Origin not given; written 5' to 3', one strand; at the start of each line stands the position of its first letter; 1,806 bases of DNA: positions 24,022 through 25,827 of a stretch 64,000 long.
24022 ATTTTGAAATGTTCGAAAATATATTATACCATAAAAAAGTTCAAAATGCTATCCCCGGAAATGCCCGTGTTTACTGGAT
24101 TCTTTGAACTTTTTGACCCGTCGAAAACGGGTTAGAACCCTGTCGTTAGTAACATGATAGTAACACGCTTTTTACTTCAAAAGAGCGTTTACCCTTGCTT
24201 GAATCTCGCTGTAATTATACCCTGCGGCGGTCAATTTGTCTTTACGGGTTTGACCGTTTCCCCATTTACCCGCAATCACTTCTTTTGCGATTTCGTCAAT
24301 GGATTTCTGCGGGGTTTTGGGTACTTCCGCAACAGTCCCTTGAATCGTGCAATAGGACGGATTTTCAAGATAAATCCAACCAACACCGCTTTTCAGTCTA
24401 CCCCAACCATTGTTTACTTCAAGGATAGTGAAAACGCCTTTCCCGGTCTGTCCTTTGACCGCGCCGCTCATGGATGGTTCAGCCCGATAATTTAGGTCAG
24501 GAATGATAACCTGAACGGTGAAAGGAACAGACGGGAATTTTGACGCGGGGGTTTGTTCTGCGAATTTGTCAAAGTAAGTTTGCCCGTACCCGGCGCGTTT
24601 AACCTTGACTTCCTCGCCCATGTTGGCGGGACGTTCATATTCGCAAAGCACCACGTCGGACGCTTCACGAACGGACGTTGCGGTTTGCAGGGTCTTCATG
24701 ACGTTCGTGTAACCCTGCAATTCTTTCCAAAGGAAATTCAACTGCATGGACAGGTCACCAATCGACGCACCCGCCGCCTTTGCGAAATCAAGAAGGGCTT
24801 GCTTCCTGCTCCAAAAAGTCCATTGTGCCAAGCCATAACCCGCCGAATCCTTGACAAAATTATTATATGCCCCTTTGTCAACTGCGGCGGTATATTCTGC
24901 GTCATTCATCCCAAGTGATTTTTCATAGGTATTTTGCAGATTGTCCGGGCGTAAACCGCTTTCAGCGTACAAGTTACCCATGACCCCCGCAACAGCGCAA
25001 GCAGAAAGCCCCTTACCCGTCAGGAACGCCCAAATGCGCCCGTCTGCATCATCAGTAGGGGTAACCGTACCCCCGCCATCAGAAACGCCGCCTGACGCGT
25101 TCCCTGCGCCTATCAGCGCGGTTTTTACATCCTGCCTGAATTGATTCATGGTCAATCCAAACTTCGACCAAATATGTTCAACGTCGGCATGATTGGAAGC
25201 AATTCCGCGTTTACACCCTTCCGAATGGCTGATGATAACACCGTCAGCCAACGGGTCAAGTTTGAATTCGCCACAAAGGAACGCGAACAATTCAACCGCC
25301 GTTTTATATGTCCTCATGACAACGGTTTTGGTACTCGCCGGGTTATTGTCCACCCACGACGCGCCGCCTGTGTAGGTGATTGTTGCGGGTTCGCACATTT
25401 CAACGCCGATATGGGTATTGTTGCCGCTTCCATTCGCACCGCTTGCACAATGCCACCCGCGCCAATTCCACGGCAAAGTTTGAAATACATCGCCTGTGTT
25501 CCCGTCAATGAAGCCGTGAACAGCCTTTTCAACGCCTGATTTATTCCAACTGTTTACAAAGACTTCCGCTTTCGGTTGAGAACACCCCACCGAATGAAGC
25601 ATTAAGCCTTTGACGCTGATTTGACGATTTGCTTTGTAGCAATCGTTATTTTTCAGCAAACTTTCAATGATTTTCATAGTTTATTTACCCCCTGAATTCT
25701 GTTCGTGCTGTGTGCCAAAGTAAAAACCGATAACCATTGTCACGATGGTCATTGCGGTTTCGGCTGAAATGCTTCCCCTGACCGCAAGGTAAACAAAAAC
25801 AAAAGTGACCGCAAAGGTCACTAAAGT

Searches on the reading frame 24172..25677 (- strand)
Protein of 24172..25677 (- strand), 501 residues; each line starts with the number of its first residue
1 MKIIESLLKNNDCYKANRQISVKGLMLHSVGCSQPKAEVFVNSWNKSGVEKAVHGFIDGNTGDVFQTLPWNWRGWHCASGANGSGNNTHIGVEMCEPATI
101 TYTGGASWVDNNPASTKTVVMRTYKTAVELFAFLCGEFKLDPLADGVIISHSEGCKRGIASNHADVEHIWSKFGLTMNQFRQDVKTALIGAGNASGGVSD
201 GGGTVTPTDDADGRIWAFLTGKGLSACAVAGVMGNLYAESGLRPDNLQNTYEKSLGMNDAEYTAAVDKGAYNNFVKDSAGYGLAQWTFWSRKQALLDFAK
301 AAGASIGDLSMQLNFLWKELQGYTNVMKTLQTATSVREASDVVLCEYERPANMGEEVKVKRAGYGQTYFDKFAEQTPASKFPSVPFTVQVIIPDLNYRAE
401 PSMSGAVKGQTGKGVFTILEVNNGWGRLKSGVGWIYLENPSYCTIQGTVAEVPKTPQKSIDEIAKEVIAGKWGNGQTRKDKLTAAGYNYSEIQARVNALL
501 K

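Call 48: search_protein_families(library=pfam, proteins=[window:24172-25677:-], max_evalue=0.001)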
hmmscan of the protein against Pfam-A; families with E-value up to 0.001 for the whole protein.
window:24172-25677:- (501 aa): 3 families
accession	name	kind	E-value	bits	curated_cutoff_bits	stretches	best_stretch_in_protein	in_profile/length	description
PF18013.6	Phage_lysozyme2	-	4.5e-32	111.6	28.2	1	214-372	5-140/140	Phage tail lysozyme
PF08230.16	CW_7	-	1.2e-21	76.6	25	1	461-500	1-40/40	CW_7 repeat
PF01510.30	Amidase_2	-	6.9e-13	49.5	26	1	21-153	4-121/131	N-acetylmuramoyl-L-alanine amidase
